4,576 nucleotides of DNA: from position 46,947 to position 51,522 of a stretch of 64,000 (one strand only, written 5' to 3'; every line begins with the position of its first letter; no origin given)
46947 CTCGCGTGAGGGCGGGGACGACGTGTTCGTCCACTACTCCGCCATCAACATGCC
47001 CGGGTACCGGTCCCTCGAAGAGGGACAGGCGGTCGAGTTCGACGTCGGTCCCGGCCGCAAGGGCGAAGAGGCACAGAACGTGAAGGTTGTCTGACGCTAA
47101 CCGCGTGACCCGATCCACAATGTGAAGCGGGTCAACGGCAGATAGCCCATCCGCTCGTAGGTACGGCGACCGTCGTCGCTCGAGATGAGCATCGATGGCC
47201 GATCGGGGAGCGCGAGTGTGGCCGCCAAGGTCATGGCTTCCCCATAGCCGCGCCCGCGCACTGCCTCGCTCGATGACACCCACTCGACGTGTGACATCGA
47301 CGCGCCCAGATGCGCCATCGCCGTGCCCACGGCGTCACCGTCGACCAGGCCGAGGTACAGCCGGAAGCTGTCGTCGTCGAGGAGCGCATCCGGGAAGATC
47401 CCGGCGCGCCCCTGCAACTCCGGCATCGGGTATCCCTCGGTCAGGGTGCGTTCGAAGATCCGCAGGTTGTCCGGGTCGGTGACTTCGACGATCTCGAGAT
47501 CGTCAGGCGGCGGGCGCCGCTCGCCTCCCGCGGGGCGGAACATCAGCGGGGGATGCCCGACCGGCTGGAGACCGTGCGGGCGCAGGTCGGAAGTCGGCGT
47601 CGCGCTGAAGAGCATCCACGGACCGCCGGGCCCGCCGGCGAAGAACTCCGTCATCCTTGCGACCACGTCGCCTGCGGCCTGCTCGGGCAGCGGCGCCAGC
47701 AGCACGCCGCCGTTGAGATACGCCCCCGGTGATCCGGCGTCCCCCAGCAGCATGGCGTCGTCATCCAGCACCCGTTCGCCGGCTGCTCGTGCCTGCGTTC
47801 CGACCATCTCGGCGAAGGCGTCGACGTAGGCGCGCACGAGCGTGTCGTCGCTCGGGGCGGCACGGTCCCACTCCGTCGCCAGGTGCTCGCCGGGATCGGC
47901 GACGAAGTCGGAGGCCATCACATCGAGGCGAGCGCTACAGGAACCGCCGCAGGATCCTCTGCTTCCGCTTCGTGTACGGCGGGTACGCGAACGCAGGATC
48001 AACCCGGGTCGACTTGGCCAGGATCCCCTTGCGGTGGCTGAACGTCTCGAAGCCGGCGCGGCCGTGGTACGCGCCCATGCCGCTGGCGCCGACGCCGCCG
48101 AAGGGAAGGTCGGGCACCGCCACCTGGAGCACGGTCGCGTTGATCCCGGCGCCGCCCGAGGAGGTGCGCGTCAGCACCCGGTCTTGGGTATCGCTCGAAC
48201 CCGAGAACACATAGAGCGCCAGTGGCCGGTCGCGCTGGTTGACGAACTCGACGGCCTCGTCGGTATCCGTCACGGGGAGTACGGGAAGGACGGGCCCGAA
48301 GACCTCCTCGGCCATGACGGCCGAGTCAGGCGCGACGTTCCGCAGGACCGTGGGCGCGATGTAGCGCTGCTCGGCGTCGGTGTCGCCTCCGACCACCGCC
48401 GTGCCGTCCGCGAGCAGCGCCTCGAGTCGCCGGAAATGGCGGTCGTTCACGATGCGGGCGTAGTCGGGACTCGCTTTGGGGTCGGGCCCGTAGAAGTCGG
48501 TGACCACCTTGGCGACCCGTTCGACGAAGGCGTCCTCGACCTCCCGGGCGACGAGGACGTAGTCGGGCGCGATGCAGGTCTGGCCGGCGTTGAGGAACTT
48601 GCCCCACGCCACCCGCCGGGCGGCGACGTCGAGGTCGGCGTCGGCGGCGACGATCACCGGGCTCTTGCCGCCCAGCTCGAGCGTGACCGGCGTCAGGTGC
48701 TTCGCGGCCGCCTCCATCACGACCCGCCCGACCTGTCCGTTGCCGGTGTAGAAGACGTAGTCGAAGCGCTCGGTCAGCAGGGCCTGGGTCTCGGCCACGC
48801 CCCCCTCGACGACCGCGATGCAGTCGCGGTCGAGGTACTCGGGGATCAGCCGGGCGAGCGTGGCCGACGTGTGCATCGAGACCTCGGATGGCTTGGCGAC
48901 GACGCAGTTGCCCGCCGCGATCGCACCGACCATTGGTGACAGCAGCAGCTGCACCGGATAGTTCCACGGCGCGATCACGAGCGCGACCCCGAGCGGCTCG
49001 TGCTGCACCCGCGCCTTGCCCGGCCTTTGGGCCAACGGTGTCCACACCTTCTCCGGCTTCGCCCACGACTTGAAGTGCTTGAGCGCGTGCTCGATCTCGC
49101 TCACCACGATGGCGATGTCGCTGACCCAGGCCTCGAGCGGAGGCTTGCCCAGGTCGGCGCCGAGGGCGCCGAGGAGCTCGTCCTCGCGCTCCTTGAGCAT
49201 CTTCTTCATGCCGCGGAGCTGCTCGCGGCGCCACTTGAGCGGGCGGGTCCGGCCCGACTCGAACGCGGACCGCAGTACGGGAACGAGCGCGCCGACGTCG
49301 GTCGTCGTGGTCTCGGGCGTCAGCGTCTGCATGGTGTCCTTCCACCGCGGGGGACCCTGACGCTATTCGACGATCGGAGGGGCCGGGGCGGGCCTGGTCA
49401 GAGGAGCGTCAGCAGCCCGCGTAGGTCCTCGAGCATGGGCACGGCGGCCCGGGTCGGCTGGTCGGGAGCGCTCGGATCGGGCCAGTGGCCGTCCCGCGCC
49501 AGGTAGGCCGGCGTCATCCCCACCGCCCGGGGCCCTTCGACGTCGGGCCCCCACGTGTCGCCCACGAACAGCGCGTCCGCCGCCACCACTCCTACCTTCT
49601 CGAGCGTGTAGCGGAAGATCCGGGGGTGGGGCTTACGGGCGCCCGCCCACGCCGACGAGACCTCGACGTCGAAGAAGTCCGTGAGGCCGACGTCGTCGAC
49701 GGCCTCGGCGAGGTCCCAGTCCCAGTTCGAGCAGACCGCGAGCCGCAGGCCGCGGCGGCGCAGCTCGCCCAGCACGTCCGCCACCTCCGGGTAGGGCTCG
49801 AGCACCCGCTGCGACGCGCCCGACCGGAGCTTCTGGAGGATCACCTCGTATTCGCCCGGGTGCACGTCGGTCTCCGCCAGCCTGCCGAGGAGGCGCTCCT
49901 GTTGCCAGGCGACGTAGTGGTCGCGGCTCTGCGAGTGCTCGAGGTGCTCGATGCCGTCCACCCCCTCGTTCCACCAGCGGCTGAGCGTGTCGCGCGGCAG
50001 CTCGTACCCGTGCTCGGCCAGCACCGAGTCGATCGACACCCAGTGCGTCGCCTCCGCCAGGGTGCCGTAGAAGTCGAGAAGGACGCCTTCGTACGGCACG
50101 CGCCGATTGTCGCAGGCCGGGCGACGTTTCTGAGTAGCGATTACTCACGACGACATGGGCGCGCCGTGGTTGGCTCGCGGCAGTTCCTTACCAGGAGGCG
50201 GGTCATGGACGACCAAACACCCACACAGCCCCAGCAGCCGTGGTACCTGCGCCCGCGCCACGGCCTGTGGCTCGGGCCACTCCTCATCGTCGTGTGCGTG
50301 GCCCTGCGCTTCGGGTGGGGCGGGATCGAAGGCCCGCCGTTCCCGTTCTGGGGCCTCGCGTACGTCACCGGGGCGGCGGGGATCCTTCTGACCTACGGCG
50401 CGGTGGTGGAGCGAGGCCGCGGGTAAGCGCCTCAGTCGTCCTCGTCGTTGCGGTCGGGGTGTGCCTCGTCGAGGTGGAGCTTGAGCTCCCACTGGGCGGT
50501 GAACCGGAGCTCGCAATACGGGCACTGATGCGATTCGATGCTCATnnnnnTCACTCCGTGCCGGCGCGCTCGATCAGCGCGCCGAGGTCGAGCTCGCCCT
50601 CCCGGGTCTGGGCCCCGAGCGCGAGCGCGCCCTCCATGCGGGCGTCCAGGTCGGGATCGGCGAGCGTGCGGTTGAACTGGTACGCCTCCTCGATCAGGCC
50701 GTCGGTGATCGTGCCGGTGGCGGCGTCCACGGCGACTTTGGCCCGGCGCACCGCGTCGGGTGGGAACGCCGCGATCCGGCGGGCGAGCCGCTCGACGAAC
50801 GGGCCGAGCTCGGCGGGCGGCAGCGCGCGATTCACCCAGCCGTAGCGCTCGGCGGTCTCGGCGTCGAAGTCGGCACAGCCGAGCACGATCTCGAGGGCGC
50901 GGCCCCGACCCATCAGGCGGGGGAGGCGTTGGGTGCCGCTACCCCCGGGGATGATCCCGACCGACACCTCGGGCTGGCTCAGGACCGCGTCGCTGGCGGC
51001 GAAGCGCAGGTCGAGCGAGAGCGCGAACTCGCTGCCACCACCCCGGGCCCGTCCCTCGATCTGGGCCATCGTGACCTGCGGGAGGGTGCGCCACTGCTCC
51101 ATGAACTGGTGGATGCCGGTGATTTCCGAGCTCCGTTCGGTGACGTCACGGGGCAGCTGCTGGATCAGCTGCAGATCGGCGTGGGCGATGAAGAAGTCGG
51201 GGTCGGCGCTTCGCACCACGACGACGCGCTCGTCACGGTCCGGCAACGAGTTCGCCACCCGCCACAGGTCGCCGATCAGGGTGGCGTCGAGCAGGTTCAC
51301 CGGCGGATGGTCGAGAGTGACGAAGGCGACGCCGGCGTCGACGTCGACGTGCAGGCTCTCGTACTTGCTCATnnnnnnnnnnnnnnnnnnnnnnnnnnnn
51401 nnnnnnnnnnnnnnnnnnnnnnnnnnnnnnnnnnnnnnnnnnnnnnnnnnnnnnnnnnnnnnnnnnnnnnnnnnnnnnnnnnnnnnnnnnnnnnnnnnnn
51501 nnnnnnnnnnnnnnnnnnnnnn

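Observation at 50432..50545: Unannotated 37-aa ORF that matches the classical C2H2 zinc-finger consensus exactly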

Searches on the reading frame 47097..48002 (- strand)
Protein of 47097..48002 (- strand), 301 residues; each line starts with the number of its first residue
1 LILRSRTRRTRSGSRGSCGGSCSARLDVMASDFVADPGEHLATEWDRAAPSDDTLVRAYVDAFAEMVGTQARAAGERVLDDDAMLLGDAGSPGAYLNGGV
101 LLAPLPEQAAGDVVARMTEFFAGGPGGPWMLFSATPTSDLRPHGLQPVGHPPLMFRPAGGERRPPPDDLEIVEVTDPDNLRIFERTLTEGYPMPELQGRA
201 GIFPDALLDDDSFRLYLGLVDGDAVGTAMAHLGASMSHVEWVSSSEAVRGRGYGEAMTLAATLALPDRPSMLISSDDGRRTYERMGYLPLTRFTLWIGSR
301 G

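Call 4: search_protein_families(library=pfam, proteins=[window:47097-48002:-], max_evalue=0.1)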
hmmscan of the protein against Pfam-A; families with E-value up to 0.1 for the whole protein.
window:47097-48002:- (301 aa): 2 families
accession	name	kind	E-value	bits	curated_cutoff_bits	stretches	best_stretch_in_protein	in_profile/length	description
PF00583.31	Acetyltransf_1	-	0.00095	19.9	20.7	1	188-287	9-116/116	Acetyltransferase (GNAT) family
PF13508.13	Acetyltransf_7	-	0.0083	16.9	27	1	215-287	5-82/84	Acetyltransferase (GNAT) domain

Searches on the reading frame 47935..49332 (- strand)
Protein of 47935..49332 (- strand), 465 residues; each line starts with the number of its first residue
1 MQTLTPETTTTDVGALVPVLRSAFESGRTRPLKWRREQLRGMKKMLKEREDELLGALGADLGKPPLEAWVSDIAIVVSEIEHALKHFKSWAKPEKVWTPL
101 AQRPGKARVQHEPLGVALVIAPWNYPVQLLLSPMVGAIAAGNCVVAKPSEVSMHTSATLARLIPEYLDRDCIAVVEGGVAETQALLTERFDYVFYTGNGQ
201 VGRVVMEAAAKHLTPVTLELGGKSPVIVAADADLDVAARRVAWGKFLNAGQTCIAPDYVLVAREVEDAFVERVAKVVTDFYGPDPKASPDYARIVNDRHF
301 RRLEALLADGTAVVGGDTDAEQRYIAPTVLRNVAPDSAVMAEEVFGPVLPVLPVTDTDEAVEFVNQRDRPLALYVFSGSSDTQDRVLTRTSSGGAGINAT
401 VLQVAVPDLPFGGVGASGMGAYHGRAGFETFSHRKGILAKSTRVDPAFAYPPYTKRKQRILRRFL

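Call 4: search_protein_families(library=pfam, proteins=[window:47935-49332:-], max_evalue=0.1)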
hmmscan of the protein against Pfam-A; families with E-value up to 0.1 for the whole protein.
window:47935-49332:- (465 aa): 2 families
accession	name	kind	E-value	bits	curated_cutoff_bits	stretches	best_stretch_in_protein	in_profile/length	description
PF00171.27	Aldedh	-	4.7e-96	322.6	23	1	6-435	24-459/461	Aldehyde dehydrogenase family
PF05893.19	LuxC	-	2.3e-06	27.2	21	1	111-366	86-342/401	Acyl-CoA reductase (LuxC)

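Call 5: search_protein_families(library=ncbifam, proteins=[window:47935-49332:-], max_evalue=0.1)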
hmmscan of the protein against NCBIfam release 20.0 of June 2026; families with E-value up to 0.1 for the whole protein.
window:47935-49332:- (465 aa): 44 families (the best 25 are shown)
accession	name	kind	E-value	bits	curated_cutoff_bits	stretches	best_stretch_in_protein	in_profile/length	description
NF045701.1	BenzalDHMdlD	equivalog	2.3e-125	418.6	550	1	15-438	11-433/436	NAD(P)-dependent benzaldehyde dehydrogenase MdlD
NF006916.0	PRK09407.1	equivalog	2.1e-76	257.6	521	1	5-439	50-492/526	succinic semialdehyde dehydrogenase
NF010000.0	PRK13473.1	subfamily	5e-68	229.9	615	1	6-440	34-473/475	aminobutyraldehyde dehydrogenase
TIGR01804.1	BADH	equivalog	2.5e-59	201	668.6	1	33-434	57-466/467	betaine-aldehyde dehydrogenase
TIGR01780.1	SSADH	subfamily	5.3e-59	200.3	646.35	1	6-432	14-445/448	succinate-semialdehyde dehydrogenase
TIGR04284.1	aldehy_Rv0768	hypoth_equivalog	2.8e-58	198.1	775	1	5-437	31-476/480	aldehyde dehydrogenase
NF009725.0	PRK13252.1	equivalog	3.2e-58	197.4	593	1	38-448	71-488/488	betaine-aldehyde dehydrogenase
NF002852.0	PRK03137.1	subfamily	1.2e-56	192.6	648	1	10-425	72-497/514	L-glutamate gamma-semialdehyde dehydrogenase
NF052305.1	DioxValDhHalo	equivalog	1.6e-54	185.7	750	1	9-437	41-479/483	2,5-dioxovalerate dehydrogenase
TIGR03216.1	OH_muco_semi_DH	equivalog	1.9e-53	181.8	693.25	1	7-438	32-478/481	2-hydroxymuconic semialdehyde dehydrogenase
NF040648.1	lactal_redase_Meth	equivalog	2.1e-53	182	650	1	35-423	57-446/463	lactaldehyde dehydrogenase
NF045735.1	PaDhStyDPseudo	equivalog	1.4e-52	179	850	1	106-437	139-479/483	phenylacetaldehyde dehydrogenase StyD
NF045736.1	PaDhStyDRhodo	equivalog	2.4e-52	178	800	1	10-435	39-473/479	phenylacetaldehyde dehydrogenase StyD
TIGR01237.1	D1pyr5carbox2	equivalog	4.6e-51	174.2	659.65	1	19-424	77-493/511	L-glutamate gamma-semialdehyde dehydrogenase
TIGR02299.1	HpaE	equivalog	5e-51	173.8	638.35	1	12-438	39-475/488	5-carboxymethyl-2-hydroxymuconate semialdehyde dehydrogenase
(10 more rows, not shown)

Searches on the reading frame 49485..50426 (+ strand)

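Call 4: search_protein_families(library=pfam, proteins=[window:49485-50426:+], max_evalue=0.1)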
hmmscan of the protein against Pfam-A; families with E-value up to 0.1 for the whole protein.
window:49485-50426:+ (313 aa): 1 family
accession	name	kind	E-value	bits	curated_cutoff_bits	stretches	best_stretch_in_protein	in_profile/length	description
PF07131.17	DUF1382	-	0.075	13.6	27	0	73-106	23-56/60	Protein of unknown function (DUF1382)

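Call 5: search_protein_families(library=ncbifam, proteins=[window:49485-50426:+], max_evalue=0.1)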
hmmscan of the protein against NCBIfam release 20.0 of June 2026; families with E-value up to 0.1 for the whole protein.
window:49485-50426:+ (313 aa): 0 families

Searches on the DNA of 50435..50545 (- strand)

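Call 60: search_rna_families(source=L071, start=5700, end=6200, threshold=evalue, max_evalue=1)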
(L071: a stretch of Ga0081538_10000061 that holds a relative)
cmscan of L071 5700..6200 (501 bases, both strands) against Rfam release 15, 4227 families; matches with E-value up to 1: 0.
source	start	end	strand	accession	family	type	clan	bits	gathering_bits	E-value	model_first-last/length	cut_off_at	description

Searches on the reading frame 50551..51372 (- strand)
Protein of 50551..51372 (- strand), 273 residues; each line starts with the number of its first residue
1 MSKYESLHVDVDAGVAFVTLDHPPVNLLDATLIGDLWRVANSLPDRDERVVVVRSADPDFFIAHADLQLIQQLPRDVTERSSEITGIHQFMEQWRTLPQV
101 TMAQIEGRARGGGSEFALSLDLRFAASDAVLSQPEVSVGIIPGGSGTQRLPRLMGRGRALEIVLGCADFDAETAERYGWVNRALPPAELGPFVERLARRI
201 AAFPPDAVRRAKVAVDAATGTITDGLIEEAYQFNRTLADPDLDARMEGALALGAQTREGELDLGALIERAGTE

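Call 4: search_protein_families(library=pfam, proteins=[window:50551-51372:-], max_evalue=0.1)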
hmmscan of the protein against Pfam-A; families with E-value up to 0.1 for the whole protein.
window:50551-51372:- (273 aa): 2 families
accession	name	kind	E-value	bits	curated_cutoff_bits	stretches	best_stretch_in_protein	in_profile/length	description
PF00378.25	ECH_1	-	1.2e-32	113.7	27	1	12-219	3-209/251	Enoyl-CoA hydratase/isomerase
PF16113.10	ECH_2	-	2.2e-10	41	27.2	1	17-199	3-187/335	Enoyl-CoA hydratase/isomerase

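Call 5: search_protein_families(library=ncbifam, proteins=[window:50551-51372:-], max_evalue=0.1)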
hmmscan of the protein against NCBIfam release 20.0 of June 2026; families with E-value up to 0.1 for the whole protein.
window:50551-51372:- (273 aa): 73 families (the best 25 are shown)
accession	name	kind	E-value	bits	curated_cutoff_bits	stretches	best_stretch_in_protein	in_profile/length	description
NF005802.0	PRK07657.1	equivalog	1.6e-40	139.3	363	1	11-248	10-245/260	enoyl-CoA hydratase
NF005803.0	PRK07658.1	equivalog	5.5e-37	127.6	313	1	6-241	3-238/257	enoyl-CoA hydratase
NF006566.0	PRK09076.1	subfamily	2.3e-35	122.5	286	1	3-233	3-233/260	enoyl-CoA hydratase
NF004517.0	PRK05862.1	equivalog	7.2e-35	120.7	396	1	3-246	2-243/257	enoyl-CoA hydratase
NF004475.0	PRK05809.1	subfamily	2.4e-34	119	394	1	4-246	3-246/260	short-chain-enoyl-CoA hydratase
NF004795.0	PRK06143.1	subfamily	3.7e-33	115.1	283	1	12-215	16-218/260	enoyl-CoA hydratase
NF008363.0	PRK11154.1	equivalog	6.6e-30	103.8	869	1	7-191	7-196/708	fatty acid oxidation complex subunit alpha FadJ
NF004634.0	PRK05980.1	equivalog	1.5e-29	103.2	375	1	7-245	5-248/263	crotonase/enoyl-CoA hydratase family protein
NF004840.0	PRK06190.1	equivalog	2.3e-28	99.5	253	1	6-237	5-236/260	enoyl-CoA hydratase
NF006007.0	PRK08138.1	subfamily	5.1e-28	98.2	355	1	12-218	15-218/261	enoyl-CoA hydratase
NF005073.0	PRK06495.1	subfamily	7.7e-28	97.5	296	1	4-234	3-226/257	enoyl-CoA hydratase/isomerase family protein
NF007239.0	PRK09674.1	equivalog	4.6e-27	95.1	371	1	9-252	8-246/257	2,3-dehydroadipyl-CoA hydratase PaaF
NF046063.1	oxepin_alt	equivalog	6.8e-27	94.6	300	1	45-246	42-244/254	oxepin-CoA hydrolase, alternative type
NF051848.1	EnCoAHydtEchA19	equivalog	7.6e-27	94.5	400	1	9-229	4-227/258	enoyl-CoA hydratase EchA19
NF005675.0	PRK07468.1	equivalog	1.3e-26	93.9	350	1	3-230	2-231/262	crotonase/enoyl-CoA hydratase family protein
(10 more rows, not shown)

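Call 36: find_encoding_contigs(protein=window:50551-51372:-, flank=3000, max_places=3)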
Protein window:50551-51372:- (273 aa): no gene with exactly this product is on record in the collection.

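Call 69: find_homologous_proteins(query=window:50551-51372:-, max_evalue=1e-40)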
Query window:50551-51372:- (273 aa): 7750 proteins with E <= 1e-40 among 8000 candidates; the best 120 are listed.
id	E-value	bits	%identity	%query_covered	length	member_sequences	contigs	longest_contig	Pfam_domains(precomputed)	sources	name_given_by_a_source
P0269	6.1e-154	529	88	100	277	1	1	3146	PF00378.26,PF16113.11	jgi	-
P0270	6.2e-154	529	88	100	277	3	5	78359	PF00378.26,PF16113.11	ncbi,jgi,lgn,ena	ncbi:MAG: enoyl-CoA hydratase/isomerase family protein [Acidimicrobiia bacterium]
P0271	2.7e-152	524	87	100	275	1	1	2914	PF00378.26,PF16113.11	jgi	jgi:enoyl-CoA hydratase/carnithine racemase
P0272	4.9e-152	523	87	100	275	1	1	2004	PF00378.26,PF16113.11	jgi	-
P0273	5.7e-152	522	88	99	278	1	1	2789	PF00378.26,PF16113.11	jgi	jgi:enoyl-CoA hydratase/carnithine racemase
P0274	1.3e-151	521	87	100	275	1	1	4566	PF00378.26,PF16113.11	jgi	jgi:enoyl-CoA hydratase/carnithine racemase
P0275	1.4e-151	521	86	100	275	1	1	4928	PF00378.26,PF16113.11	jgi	jgi:enoyl-CoA hydratase/carnithine racemase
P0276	2.0e-151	521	86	100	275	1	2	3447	PF00378.26,PF16113.11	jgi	jgi:enoyl-CoA hydratase/carnithine racemase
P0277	7.0e-151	519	86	100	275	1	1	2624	PF00378.26,PF16113.11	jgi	jgi:enoyl-CoA hydratase/carnithine racemase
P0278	2.4e-150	517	86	100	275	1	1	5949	PF00378.26,PF16113.11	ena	-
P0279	3.8e-150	516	87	100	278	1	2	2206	PF00378.26,PF16113.11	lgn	-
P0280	1.5e-148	511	87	100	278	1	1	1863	PF00378.26,PF16113.11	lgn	-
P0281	2.1e-146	504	87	100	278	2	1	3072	PF00378.26,PF16113.11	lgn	-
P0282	8.6e-141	486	84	99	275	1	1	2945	PF00378.26,PF16113.11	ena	-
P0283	1.4e-140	485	83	100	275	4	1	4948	PF00378.26,PF16113.11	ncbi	-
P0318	4.6e-125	434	76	97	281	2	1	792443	PF00378.26,PF16113.11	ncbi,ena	-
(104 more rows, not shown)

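Call 70: find_encoding_contigs(protein=P0318, flank=8000, max_places=2)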
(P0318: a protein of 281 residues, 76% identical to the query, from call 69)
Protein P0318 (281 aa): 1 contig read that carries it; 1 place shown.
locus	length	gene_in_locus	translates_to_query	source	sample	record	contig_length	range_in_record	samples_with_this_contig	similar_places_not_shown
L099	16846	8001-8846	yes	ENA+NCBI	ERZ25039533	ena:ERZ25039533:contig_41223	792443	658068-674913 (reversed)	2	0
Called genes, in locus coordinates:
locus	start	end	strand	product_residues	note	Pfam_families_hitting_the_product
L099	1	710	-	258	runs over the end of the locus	PF14518:Haem_oxygenas_2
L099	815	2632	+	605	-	PF02538:Hydantoinase_B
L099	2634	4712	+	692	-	PF05378:Hydant_A_N, PF01968:Hydantoinase_A, PF19278:Hydant_A_C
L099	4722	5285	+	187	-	PF13618:Gluconate_2-dh3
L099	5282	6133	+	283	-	-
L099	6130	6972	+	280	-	PF00732:GMC_oxred_N (weak), PF05199:GMC_oxred_C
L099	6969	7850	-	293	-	PF00487:FA_desaturase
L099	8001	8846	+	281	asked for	PF00378:ECH_1, PF16113:ECH_2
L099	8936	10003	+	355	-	PF20030:bpMoxR, PF07726:AAA_3, PF07728:AAA_5, PF17863:AAA_lid_2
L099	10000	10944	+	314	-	PF01882:DUF58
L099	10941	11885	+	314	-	PF07584:BatA (weak), PF00092:VWA, PF06707:DUF1194 (faint), PF13519:VWA_2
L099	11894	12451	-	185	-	PF01161:PBP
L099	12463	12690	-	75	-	-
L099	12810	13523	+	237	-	PF00702:Hydrolase, PF13419:HAD_2, PF13242:Hydrolase_like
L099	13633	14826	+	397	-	PF04909:Amidohydro_2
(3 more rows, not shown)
